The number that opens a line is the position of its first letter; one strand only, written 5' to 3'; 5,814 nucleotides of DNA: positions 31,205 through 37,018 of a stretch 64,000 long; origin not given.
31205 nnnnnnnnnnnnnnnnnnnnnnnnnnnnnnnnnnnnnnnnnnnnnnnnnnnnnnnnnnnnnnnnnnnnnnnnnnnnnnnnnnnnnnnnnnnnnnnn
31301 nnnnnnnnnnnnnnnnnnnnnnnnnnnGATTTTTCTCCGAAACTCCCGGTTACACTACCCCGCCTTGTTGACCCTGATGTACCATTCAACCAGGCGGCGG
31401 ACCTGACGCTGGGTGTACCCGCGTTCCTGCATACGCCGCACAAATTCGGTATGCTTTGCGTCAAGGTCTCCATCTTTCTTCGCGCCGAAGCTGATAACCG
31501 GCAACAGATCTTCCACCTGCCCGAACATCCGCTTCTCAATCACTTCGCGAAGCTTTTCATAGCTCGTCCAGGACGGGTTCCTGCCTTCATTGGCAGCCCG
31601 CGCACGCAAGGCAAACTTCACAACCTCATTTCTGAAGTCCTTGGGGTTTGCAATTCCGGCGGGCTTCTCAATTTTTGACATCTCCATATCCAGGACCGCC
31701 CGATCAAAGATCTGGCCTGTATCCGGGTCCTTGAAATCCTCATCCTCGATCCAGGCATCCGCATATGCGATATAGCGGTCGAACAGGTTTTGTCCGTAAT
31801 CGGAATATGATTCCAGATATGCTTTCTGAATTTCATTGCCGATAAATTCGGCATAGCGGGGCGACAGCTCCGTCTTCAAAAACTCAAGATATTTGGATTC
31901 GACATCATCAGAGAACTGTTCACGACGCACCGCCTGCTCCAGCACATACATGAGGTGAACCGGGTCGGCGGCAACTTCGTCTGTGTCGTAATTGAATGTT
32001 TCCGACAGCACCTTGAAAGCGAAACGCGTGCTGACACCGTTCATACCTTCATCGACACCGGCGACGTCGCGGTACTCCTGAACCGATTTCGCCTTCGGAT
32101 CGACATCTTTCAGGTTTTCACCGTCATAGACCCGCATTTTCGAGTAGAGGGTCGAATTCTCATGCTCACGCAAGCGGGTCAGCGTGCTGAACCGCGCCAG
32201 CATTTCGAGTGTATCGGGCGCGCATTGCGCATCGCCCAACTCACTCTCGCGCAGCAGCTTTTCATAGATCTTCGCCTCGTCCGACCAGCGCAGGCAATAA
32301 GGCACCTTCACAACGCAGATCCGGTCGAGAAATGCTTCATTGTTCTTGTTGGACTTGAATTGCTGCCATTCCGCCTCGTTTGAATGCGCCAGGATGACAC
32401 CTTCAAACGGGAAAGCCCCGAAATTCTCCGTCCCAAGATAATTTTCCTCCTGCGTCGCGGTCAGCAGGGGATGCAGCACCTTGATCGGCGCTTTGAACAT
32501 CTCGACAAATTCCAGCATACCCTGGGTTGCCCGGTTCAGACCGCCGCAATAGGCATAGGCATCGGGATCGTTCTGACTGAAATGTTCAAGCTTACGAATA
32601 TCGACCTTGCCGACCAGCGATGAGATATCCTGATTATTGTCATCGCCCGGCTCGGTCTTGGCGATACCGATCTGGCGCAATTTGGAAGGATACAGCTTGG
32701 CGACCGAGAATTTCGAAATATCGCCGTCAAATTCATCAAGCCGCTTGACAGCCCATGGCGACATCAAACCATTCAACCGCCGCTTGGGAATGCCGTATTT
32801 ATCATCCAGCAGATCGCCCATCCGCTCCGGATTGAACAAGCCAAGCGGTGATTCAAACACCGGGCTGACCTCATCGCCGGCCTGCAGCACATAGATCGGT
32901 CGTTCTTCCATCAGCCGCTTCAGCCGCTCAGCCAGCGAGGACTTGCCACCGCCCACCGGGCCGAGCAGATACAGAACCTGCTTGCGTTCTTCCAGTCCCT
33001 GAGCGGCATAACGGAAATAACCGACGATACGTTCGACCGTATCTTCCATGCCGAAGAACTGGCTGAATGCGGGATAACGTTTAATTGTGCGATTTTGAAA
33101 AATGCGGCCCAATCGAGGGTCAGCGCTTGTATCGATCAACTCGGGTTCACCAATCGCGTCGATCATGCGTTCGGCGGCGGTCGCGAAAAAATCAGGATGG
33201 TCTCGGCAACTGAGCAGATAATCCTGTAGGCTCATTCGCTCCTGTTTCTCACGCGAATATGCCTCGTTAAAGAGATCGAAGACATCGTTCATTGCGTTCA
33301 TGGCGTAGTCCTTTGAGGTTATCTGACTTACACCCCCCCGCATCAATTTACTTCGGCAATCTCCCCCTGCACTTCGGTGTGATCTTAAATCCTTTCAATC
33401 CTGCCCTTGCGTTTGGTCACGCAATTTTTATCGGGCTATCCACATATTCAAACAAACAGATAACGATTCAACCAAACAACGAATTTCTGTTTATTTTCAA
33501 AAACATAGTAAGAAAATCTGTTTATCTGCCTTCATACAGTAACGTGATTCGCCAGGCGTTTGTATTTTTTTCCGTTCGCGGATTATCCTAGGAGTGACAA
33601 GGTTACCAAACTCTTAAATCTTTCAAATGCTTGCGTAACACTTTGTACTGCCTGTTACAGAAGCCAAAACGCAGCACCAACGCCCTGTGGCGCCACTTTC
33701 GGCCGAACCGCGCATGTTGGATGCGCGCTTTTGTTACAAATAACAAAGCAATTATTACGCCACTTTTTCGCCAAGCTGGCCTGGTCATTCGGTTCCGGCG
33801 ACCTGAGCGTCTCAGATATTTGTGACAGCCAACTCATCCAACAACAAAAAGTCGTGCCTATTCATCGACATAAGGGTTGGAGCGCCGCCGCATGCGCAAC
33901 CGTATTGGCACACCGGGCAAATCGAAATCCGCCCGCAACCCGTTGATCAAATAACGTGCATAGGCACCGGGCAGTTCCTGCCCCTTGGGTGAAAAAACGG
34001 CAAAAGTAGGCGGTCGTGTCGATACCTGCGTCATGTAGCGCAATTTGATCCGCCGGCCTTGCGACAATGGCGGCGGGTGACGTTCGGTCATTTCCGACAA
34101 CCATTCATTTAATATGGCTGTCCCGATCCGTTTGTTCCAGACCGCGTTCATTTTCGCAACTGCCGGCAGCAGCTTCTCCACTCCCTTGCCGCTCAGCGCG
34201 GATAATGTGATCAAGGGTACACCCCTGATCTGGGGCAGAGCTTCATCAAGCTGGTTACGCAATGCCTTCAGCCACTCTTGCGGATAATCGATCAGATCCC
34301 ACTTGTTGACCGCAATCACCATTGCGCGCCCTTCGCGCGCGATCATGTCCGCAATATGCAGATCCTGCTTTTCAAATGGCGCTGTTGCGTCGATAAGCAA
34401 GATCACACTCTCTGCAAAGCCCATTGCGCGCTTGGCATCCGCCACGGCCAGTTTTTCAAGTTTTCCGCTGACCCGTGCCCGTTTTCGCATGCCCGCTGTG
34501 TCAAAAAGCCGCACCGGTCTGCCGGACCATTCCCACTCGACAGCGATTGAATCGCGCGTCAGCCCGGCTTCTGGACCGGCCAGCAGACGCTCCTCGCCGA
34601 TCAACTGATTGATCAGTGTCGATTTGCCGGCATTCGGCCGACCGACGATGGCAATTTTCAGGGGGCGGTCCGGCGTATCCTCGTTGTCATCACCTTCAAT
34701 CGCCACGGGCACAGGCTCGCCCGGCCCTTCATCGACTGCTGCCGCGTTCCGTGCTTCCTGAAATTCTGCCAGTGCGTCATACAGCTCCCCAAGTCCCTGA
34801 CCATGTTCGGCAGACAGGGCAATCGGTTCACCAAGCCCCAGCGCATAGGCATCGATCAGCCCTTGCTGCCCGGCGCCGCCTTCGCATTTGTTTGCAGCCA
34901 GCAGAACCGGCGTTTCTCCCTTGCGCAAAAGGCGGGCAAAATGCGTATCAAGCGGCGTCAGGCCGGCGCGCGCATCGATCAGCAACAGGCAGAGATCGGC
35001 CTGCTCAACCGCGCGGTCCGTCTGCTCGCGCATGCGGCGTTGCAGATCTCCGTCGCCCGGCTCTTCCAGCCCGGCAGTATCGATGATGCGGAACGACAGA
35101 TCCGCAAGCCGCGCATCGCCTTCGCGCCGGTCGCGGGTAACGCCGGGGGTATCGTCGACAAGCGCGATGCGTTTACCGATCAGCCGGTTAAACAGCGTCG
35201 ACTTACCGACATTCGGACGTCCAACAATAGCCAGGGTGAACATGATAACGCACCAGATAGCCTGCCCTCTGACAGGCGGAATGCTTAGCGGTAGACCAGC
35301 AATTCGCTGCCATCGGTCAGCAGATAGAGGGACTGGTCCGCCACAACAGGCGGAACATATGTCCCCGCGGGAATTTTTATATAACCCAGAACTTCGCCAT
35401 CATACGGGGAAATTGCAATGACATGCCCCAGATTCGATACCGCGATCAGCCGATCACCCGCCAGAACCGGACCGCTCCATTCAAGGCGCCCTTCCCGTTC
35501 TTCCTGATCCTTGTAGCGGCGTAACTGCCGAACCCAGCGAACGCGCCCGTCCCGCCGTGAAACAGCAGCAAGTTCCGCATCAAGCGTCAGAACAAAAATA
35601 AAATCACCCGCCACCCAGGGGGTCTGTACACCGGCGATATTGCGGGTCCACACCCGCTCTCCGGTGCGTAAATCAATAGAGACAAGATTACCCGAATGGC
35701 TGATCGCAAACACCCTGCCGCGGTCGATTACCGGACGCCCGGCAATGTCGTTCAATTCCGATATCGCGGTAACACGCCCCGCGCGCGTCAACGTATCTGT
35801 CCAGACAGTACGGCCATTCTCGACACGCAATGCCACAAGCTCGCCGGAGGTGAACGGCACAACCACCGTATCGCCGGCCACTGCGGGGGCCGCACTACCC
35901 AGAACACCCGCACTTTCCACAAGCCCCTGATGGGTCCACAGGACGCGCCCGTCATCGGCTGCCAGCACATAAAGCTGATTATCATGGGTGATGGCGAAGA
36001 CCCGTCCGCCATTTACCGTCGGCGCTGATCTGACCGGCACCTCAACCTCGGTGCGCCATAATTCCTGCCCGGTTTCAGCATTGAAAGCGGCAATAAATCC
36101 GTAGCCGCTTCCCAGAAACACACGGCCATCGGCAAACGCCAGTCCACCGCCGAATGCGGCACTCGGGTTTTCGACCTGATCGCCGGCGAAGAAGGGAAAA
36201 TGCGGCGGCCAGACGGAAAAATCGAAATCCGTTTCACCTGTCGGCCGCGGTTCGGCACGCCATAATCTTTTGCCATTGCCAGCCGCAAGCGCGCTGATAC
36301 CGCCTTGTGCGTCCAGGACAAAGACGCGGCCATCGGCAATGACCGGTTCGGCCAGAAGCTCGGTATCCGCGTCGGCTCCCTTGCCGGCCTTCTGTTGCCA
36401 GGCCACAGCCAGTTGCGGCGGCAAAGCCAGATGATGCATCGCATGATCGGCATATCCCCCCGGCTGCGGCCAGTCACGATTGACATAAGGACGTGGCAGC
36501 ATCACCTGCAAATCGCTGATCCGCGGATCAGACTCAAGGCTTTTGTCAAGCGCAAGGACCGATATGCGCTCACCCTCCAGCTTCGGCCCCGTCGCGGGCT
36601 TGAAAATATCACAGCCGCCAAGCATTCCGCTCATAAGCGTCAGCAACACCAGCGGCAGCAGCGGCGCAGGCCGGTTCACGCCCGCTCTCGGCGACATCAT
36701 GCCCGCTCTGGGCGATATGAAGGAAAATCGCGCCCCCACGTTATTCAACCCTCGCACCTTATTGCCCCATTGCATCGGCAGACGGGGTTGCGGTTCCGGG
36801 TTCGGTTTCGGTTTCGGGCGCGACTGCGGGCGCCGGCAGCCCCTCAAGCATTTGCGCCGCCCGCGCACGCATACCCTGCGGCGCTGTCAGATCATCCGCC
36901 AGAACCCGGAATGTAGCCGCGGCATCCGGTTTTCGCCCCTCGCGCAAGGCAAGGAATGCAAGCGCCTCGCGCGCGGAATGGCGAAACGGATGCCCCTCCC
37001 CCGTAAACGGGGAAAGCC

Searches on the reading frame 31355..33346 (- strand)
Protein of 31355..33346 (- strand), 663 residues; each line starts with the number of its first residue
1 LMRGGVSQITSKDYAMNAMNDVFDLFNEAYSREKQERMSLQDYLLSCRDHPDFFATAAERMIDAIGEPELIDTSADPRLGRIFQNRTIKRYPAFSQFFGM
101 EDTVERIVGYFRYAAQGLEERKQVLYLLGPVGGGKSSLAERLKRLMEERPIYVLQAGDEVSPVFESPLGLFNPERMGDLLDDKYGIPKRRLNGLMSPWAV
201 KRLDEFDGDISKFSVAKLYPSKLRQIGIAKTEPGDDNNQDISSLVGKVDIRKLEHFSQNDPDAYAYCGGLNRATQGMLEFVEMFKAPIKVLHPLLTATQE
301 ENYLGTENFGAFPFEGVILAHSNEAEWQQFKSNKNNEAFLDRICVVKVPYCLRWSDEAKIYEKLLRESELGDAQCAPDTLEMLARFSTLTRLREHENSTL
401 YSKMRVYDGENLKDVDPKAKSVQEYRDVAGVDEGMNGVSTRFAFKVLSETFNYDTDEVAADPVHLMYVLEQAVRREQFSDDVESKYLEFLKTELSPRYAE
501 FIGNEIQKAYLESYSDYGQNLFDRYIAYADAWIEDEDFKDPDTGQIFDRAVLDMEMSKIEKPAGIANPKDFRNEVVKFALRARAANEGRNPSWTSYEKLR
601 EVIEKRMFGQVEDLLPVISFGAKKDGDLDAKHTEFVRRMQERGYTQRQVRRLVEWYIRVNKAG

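Call 57: search_protein_families(library=pfam, proteins=[window:31355-33346:-], max_evalue=0.001)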
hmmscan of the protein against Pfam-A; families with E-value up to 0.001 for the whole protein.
window:31355-33346:- (663 aa): 4 families
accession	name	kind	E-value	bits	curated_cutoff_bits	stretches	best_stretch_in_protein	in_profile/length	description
PF08298.17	AAA_PrkA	-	3.5e-180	599.1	25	1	38-398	1-357/358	PrkA AAA domain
PF06798.17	PrkA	-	3.5e-74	250.2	25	1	401-655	1-255/255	PrkA serine protein kinase C-terminal domain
PF13191.12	AAA_16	-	0.0004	21.4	32.6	0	96-160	1-62/167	AAA ATPase domain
PF07728.20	AAA_5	-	0.00077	19.9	22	0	126-156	3-33/139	AAA domain (dynein-related subfamily)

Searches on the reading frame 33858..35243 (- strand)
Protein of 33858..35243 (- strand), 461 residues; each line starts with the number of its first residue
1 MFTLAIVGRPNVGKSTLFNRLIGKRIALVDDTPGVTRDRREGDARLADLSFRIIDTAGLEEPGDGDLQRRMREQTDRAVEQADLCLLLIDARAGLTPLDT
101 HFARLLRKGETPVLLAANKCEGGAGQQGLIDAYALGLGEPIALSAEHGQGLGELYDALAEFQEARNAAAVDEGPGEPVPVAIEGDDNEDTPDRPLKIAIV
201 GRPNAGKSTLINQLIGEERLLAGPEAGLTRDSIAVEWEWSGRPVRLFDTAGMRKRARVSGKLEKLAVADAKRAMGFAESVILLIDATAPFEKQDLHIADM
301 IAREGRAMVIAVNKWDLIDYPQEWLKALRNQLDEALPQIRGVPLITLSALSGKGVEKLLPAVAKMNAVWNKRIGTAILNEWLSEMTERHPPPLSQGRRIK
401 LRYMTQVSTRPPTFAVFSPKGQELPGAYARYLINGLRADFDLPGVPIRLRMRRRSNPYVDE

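Call 57: search_protein_families(library=pfam, proteins=[window:33858-35243:-], max_evalue=0.001)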
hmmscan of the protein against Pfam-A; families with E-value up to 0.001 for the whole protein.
window:33858-35243:- (461 aa): 15 families
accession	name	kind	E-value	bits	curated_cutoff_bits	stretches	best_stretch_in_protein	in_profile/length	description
PF01926.29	MMR_HSR1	-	4.4e-54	181.9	21.9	2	4-119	2-113/113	50S ribosome-binding GTPase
PF14714.11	KH_dom-like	-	8.8e-31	106.5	27.3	1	372-452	1-81/81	KH-domain-like of EngA bacterial GTPase enzymes, C-terminal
PF02421.24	FeoB_N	-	1.2e-24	87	27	2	196-360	2-154/156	Ferrous iron transport protein B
PF00009.33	GTP_EFTU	-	6.5e-22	78.5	26.5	2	196-364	5-184/188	Elongation factor Tu GTP binding domain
PF00350.29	Dynamin_N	-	1.6e-12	48.2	27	1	197-231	1-34/168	Dynamin family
PF04548.22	AIG1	-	3.4e-09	36.8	27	1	196-298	2-104/212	AIG1 family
PF00071.28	Ras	-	9.7e-09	35.4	21.6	0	4-120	2-114/162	Ras family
PF03193.22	RsgA_GTPase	-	3.5e-08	33.9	30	0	4-30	109-135/174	RsgA GTPase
PF08477.19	Roc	-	3.7e-08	34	27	0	4-120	2-118/119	Ras of Complex, Roc, domain of DAPkinase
PF03308.22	MeaB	-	2.1e-06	27.4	23.1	0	193-216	32-55/273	Methylmalonyl Co-A mutase-associated GTPase MeaB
PF00005.33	ABC_tran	-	1.8e-05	25.8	25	0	196-220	13-37/137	ABC transporter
PF13401.12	AAA_22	-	2.5e-05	25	27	0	4-90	8-91/130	AAA domain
PF00025.27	Arf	-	8.8e-05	22.5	22.3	0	192-235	12-55/174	ADP-ribosylation factor family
PF13479.12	AAA_24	-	0.00026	21.4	27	0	194-229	2-35/195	AAA domain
PF03266.21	NTPase_1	-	0.00084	19.7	23.9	0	4-23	2-21/168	NTPase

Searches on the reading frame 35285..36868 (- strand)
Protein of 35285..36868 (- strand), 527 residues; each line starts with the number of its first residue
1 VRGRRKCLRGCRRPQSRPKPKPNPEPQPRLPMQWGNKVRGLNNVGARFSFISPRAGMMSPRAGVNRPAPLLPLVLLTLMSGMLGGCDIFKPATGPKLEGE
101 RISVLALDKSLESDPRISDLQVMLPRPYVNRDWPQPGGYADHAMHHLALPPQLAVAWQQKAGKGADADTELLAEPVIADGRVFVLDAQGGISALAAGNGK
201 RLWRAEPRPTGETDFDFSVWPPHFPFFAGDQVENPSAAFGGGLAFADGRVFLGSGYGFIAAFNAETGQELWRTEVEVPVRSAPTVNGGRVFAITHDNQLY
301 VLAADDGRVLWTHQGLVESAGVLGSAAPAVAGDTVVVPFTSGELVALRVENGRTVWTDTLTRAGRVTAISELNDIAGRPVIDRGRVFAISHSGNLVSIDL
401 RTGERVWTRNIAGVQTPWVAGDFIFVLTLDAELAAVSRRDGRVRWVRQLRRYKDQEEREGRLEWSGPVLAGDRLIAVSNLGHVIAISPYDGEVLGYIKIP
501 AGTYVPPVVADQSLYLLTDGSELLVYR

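Call 57: search_protein_families(library=pfam, proteins=[window:35285-36868:-], max_evalue=0.001)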
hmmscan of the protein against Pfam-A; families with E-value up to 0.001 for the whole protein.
window:35285-36868:- (527 aa): 4 families
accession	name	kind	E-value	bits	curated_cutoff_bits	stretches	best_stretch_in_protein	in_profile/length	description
PF13360.13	PQQ_2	-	3.8e-73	246.4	27.6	2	237-446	23-232/233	Outer membrane protein assembly factor BamB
PF13570.13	Beta-prop_ACSF4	-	5.2e-25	89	133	2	248-360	62-173/329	Beta-alanine-activating enzyme, beta-propeller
PF01011.28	PQQ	-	1.1e-17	64.5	26.7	1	152-210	26-88/595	Glucose/ethanol/alcohol dehydrogenase, beta-propeller domain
PF25293.1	Beta-prop_EMC1_N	-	1.6e-05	25.1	34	0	252-361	36-148/219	EMC1 N-terminal beta-propeller domain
